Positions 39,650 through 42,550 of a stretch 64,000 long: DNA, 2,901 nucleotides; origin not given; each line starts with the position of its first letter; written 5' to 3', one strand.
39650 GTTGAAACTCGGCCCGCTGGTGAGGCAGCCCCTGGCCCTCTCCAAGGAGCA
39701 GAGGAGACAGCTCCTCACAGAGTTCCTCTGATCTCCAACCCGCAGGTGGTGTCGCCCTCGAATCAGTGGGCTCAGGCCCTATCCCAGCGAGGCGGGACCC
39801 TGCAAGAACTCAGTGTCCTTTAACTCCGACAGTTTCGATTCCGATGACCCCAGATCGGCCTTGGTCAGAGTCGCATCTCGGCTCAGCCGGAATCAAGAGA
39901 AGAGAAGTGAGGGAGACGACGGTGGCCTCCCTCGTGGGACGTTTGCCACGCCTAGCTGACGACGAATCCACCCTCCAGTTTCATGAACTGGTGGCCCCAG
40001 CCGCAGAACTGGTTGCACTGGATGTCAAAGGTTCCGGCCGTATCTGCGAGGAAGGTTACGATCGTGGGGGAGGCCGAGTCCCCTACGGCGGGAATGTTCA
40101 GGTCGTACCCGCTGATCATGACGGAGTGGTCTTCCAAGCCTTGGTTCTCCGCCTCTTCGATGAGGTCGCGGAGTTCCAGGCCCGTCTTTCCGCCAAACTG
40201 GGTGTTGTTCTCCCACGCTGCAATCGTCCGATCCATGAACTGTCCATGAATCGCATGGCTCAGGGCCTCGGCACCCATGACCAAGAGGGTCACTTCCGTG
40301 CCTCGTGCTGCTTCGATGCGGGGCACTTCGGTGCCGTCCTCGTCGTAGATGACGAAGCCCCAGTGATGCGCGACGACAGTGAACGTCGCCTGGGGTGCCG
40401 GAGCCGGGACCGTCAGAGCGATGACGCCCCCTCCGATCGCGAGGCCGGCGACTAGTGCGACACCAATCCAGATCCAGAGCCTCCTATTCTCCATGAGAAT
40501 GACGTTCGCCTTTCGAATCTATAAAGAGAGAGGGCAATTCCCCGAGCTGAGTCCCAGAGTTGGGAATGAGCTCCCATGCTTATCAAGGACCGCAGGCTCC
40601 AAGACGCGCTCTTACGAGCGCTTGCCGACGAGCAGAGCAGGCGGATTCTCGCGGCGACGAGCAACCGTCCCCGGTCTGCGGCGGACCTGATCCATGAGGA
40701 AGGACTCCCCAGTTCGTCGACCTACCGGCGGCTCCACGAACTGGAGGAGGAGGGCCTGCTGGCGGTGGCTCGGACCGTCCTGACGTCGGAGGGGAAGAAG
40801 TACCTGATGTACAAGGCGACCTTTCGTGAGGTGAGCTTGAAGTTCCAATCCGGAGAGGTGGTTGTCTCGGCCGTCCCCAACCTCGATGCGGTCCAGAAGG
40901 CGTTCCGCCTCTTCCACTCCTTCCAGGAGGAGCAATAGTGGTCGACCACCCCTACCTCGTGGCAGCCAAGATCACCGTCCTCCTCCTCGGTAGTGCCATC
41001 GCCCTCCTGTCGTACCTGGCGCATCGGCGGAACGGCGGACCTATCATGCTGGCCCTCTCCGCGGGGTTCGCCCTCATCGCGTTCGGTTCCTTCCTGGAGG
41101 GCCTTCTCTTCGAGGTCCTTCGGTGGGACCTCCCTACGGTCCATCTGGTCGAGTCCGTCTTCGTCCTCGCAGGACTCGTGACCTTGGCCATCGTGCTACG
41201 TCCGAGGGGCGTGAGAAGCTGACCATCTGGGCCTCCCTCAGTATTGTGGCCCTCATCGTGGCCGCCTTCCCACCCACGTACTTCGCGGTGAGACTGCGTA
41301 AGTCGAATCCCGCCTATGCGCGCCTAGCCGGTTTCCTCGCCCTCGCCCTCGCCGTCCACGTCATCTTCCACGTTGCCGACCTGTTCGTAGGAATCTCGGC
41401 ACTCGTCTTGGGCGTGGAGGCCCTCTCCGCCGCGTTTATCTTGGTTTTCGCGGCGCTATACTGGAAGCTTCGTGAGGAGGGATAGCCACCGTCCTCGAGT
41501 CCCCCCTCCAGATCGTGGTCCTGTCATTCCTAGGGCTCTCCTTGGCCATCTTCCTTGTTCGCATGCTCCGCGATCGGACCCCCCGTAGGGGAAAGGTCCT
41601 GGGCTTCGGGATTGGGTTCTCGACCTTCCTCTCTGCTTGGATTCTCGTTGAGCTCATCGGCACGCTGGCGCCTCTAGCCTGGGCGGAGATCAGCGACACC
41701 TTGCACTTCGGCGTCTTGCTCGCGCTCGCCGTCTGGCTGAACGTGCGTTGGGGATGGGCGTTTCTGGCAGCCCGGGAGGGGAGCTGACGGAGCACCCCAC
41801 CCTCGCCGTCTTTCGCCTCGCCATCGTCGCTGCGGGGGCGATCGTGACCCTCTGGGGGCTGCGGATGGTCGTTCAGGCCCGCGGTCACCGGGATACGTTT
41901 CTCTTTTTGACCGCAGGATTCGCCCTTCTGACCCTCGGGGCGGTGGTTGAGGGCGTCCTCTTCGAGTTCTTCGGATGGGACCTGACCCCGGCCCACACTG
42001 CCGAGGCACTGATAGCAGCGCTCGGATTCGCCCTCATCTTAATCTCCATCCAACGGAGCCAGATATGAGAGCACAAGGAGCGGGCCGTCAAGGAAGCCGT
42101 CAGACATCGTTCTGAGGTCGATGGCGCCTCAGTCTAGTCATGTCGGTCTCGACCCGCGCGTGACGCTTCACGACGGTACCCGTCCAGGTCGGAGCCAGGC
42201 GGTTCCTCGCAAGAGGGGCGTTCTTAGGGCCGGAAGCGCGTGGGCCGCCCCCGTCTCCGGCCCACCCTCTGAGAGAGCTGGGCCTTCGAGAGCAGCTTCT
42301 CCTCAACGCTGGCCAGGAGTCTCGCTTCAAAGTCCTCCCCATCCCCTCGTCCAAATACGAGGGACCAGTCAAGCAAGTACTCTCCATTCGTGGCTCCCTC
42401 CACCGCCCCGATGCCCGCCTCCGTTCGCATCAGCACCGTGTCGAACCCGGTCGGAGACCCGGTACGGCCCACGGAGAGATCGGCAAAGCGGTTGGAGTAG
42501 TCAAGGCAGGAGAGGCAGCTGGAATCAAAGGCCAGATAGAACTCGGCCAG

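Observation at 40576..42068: wHTH regulator followed by four tandem, partly overlapping genes for paralogous two-TM mini-proteins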

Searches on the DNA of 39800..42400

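Call 86: search_rna_families(source=window, start=39800, end=42400, threshold=evalue, max_evalue=1)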
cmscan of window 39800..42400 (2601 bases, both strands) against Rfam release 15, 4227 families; matches with E-value up to 1: 1.
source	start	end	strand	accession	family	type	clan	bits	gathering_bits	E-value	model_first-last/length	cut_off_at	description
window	39832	39907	-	RF01365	CRISPR-DR52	Gene; CRISPR;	-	23.3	50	0.28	1-37/37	no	CRISPR RNA direct repeat element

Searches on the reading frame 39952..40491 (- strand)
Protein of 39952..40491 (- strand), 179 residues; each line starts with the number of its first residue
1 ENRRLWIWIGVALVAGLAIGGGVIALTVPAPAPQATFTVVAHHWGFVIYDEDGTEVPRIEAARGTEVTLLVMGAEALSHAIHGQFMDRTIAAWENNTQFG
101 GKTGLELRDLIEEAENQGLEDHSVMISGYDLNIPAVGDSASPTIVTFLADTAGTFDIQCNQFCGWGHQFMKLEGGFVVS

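Call 3: search_protein_families(library=pfam, proteins=[window:39952-40491:-], max_evalue=1)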
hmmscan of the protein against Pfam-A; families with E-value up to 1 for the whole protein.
window:39952-40491:- (179 aa): 1 family
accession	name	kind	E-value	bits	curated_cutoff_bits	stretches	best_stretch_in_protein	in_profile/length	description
PF00116.26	COX2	-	0.18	12.2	22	1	145-171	88-114/120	Cytochrome C oxidase subunit II, periplasmic domain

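Call 4: search_protein_families(library=ncbifam, proteins=[window:39952-40491:-], max_evalue=1)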
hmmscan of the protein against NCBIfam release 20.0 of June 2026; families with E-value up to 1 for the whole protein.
window:39952-40491:- (179 aa): 7 families
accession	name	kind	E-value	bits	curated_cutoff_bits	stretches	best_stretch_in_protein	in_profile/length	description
NF052460.1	L-NosZ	equivalog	4e-05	22.3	700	1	122-171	424-473/480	clade III lactonase-type nitrous-oxide reductase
TIGR02866.1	CoxB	equivalog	8.8e-05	22.1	147.7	1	143-172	158-187/202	cytochrome c oxidase subunit II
TIGR04246.1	nitrous_NosZ_Gp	equivalog_domain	0.012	13.9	625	1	114-171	516-571/578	Sec-dependent nitrous-oxide reductase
TIGR03510.1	XapX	domain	0.014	15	27.8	1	11-36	4-29/49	XapX domain-containing protein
TIGR04244.1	nitrous_NosZ_RR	equivalog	0.053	12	625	1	122-170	574-620/627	TAT-dependent nitrous-oxide reductase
TIGR03096.1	nitroso_cyanin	equivalog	0.12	12.1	142.85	0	144-160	103-119/135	nitrosocyanin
NF050117.1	aa3_CtaC_Actin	exception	0.58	9.3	250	1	147-173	203-229/244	aa3-type cytochrome oxidase subunit II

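Call 81: search_protein_families(library=padloc, proteins=[window:39952-40491:-], max_evalue=0.1)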
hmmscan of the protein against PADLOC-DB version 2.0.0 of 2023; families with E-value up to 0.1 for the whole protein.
window:39952-40491:- (179 aa): 0 families

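Call 82: search_protein_families(library=phrogs, proteins=[window:39952-40491:-], max_evalue=0.1)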
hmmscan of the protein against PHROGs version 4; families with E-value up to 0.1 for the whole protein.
window:39952-40491:- (179 aa): 0 families

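Call 84: search_solved_structures(query=window:39952-40491:-, max_evalue=5, show_alignments=3)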
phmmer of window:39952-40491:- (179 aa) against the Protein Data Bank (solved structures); distinct sequences matched with E-value up to 5: 12.
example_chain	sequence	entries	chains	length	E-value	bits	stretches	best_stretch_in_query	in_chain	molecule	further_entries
2lln_A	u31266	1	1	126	0.0072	19.7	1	122-170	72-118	Cytochrome c oxidase subunit 2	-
2cua_A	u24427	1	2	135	0.0083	19.4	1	122-170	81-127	PROTEIN (CUA)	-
2fwl_B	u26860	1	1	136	0.0084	19.4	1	122-170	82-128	Cytochrome c oxidase subunit II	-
3s33_B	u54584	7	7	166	0.013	18.9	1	122-170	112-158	Cytochrome c oxidase subunit 2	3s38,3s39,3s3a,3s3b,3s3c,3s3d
3eh3_B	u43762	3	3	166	0.013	18.9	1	122-170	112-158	Cytochrome c oxidase subunit 2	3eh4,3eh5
1ehk_B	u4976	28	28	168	0.013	18.8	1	122-170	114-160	BA3-TYPE CYTOCHROME-C OXIDASE | Cytochrome c oxidase polypeptide II | Cytochrome c oxidase subunit 2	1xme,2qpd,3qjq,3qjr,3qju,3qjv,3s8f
2qpe_B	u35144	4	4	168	0.013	18.8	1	122-170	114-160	Cytochrome c oxidase subunit 2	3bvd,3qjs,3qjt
7deg_B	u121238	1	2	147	0.091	16.1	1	122-171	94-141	Cytochrome oxidase subunit II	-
6ptt_A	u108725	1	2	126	0.14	15.5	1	122-170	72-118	Cytochrome c oxidase subunit 2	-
1cyx_A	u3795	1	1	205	0.32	14.3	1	141-173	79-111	CYOA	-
4h3o_A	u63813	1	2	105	0.94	12.7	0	86-105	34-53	Lectin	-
5z62_B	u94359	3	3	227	1.1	12.5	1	145-172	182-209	Cytochrome c oxidase subunit 2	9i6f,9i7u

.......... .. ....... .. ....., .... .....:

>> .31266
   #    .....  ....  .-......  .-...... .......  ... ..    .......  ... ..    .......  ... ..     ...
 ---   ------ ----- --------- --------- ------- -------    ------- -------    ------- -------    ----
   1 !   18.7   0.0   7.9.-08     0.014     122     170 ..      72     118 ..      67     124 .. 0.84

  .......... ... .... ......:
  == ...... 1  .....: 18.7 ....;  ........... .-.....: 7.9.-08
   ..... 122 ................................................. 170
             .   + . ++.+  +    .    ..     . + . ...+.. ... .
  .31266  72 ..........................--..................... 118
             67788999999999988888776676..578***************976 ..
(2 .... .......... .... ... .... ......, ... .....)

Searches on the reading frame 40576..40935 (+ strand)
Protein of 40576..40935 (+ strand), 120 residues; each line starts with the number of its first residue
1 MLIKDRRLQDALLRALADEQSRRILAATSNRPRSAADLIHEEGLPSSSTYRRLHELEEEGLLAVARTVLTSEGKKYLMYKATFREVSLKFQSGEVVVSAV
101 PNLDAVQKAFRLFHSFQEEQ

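Call 3: search_protein_families(library=pfam, proteins=[window:40576-40935:+], max_evalue=1)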
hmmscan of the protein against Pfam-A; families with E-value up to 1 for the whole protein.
window:40576-40935:+ (120 aa): 10 families
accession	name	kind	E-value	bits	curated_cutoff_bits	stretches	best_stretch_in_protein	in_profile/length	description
PF09339.16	HTH_IclR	-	1.3e-06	28.5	22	1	28-62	14-48/52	IclR helix-turn-helix domain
PF12840.13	HTH_20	-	1.7e-06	28.3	27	1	16-64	1-50/51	Helix-turn-helix domain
PF25213.1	HVO_A0261_N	-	0.00054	20.2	35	1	20-63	12-55/86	HVO_A0261 N-terminal domain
PF17782.7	DprA_WH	-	0.0013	19.1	22.9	1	17-62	10-55/61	DprA winged helix domain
PF13412.12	HTH_24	-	0.011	15.7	21.9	1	18-62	2-47/48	Winged helix-turn-helix DNA-binding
PF12802.13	MarR_2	-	0.015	15.9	27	1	23-65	9-53/61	MarR family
PF01978.25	TrmB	-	0.025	14.9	25.6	1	29-66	19-56/68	Sugar-specific transcriptional regulator TrmB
PF03949.21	Malic_M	-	0.037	13.8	23.5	1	37-101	46-110/258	Malic enzyme, NAD binding domain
PF24409.1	wHTH-PRTase_assc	-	0.04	14.4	27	1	24-79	3-57/83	wHTH-PRTase associated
PF13463.12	HTH_27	-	0.073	13.8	22.2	1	28-82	14-65/68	Winged helix DNA-binding domain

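Call 4: search_protein_families(library=ncbifam, proteins=[window:40576-40935:+], max_evalue=1)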
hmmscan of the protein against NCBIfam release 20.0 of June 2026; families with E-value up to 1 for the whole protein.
window:40576-40935:+ (120 aa): 6 families
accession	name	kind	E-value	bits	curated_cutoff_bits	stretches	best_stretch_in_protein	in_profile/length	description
NF033788.1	HTH_metalloreg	subfamily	0.00047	19.9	55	1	11-66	3-59/77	metalloregulator ArsR/SmtB family transcription factor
NF053602.1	Phr_regulator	exception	0.011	15.3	320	1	11-84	4-78/191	heat shock transcription regulator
NF045707.1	Dbac_1936_reg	equivalog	0.012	15.6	115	1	11-66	9-64/99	ArsR/SmtB-type metalloregulator TsoR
NF003210.0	PRK04172.1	equivalog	0.022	13.6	350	1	20-88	7-81/496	phenylalanine--tRNA ligase subunit alpha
NF053606.1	Sta1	subfamily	0.068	13.3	80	1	32-90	34-93/100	Sta1 family transcriptional regulator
NF033789.1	repress_SdpR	subfamily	0.07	13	100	1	13-66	2-55/79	autorepressor SdpR family transcription factor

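Call 26: find_related_loci(query=A3, collection=metagenome_contigs, flank=3000)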
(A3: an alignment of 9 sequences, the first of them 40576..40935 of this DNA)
Query A3 (120 aa) in metagenome_contigs; peptide patterns used: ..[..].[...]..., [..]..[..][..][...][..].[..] (x = any residue, [..] = any of these).
600 stretches matched a pattern (row limit reached: there are more); 45 encode a relative of the query (tblastn E <= 1e-3); 44 distinct loci.
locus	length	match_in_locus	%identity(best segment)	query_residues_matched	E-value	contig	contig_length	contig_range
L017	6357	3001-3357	74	1-119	1e-56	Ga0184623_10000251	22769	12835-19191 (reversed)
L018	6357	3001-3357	73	1-119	3e-56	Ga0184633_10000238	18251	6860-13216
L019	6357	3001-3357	73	1-119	2e-56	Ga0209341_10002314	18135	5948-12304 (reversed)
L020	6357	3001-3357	73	1-119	2e-56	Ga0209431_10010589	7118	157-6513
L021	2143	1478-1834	72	1-119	1e-56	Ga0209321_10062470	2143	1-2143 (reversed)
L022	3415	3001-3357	74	1-119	5e-56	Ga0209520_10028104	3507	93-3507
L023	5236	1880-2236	71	1-119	1e-55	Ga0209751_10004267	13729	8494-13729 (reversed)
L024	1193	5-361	72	1-119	2e-58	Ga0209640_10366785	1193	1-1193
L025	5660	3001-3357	71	1-119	1e-55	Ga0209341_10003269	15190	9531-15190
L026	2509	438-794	72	1-119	6e-56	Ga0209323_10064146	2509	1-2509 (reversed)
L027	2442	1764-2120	72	1-119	6e-56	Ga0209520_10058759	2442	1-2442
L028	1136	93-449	71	1-119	3e-58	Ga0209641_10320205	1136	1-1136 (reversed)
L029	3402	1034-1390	71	1-119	7e-55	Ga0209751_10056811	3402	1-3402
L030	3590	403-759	71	1-119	1e-54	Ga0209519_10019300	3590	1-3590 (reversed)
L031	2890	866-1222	71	1-119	8e-55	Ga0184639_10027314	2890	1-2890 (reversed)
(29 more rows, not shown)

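Call 52: search_solved_structures(query=A3, max_evalue=1, show_alignments=2)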
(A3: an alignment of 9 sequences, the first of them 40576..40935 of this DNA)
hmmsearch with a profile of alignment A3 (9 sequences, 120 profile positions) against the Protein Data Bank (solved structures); distinct sequences matched with E-value up to 1: 13.
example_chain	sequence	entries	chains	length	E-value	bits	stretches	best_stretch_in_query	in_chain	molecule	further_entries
2p4w_A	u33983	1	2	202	0.0029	20.8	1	11-84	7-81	Transcriptional regulatory protein arsR family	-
9sgv_A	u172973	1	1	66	0.013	18.7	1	19-65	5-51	Ap3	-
3jth_A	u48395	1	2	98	0.016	18.4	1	11-66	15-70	Transcription activator HlyU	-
5znx_A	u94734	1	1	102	0.02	18.1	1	11-66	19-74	Transcriptional activator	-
2xig_A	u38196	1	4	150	0.084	16.1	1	29-108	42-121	FERRIC UPTAKE REGULATION PROTEIN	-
3f6o_A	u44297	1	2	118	0.18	15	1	11-63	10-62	Probable transcriptional regulator, ArsR family protein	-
3i4p_A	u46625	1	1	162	0.28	14.4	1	30-63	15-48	Transcriptional regulator, AsnC family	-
3cuo_A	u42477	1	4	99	0.28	14.4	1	10-64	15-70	Uncharacterized HTH-type transcriptional regulator ygaV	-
1u2w_A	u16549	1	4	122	0.29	14.3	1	11-62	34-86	Cadmium efflux system accessory protein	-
5zhc_A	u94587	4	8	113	0.43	13.8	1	47-82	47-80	Transcriptional regulator | Transcriptional regulator Rv3488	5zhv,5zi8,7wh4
3f72_A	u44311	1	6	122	0.53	13.5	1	11-63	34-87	Cadmium efflux system accessory protein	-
6jmi_A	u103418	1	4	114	0.59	13.4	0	7-65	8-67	Uncharacterized HTH-type transcriptional regulator Rv0081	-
1r22_A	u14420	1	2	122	0.63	13.3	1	13-63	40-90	Transcriptional repressor smtB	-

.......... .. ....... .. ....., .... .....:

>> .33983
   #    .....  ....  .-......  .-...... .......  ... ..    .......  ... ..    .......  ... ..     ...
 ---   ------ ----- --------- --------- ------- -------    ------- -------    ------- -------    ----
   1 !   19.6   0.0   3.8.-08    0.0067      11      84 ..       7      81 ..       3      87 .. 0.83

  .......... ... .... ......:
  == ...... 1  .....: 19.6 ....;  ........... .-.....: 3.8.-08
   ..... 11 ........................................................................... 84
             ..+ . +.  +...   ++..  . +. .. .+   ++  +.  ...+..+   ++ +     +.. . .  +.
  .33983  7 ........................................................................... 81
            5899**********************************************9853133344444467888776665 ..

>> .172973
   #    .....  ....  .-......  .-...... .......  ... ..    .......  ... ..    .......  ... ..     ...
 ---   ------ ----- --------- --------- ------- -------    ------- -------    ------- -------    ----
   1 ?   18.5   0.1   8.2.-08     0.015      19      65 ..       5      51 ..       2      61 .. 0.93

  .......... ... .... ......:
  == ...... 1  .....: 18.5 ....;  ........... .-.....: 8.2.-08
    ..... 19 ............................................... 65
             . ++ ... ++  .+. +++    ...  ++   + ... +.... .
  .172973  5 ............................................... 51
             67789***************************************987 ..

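Call 69: predict_structure(protein=window:40576-40935:+)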
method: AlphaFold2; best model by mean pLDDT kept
length: 120 residues; sequences in the alignment: 1
mean_pLDDT: 58.0   pTM: 0.42
mean pLDDT of the five models: 58.0, 42.5, 40.6, 39.9, 38.8
residues with pLDDT >= 90: 0; 70-90: 3; 50-70: 95; < 50: 22
segments of 3 or more residues with pLDDT < 50: 1-3, 19-29
pLDDT, mean of each block of 10 residues (from residue 1): 53 52 41 66 63 69 66 53 59 58 62 54
secondary structure, 60 per line:
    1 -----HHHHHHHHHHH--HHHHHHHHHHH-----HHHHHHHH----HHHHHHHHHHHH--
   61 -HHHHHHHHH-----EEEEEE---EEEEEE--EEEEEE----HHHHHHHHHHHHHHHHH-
elements in order: H6-16 H19-29 H35-42 H47-58 H62-70 E76-81 E85-90 E93-98 H103-119

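Call 81: search_protein_families(library=padloc, proteins=[window:40576-40935:+], max_evalue=0.1)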
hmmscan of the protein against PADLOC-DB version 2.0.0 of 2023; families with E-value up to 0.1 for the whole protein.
window:40576-40935:+ (120 aa): 6 families
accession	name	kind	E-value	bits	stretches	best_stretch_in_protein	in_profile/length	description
PDLC01858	CARF3--CARF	-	7.6e-10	37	1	17-68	142-194/204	-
PDLC01044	Csa3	-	3.6e-07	28.3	1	14-74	131-191/194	Type I-A associated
PDLC01438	Csa3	-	4.3e-07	28.3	1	7-85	136-205/305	"CAS-I,CAS-II,CAS-III,CAS-IV,CAS-V,CAS-VI; associated_signaling"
PDLC01848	CARF3--CARF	-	4.4e-06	24.5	1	13-77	132-193/197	-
PDLC01720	Csa3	-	0.001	17.6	1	10-64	16-77/118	Csa3_1_CAS-I-II-III-IV-V-VI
PDLC01849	CARF3--CARF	-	0.012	13.4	1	19-74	138-193/197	-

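Call 82: search_protein_families(library=phrogs, proteins=[window:40576-40935:+], max_evalue=0.1)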
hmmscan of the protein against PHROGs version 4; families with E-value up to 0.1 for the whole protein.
window:40576-40935:+ (120 aa): 3 families
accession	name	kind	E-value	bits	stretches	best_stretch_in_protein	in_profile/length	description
phrog_1123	-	unknown function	0.00026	21.8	1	13-85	26-100/112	-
phrog_2440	-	transcription regulation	0.0028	18.5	1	23-78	32-96/126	transcriptional regulator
phrog_3983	-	unknown function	0.033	14.8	1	3-76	3-69/165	-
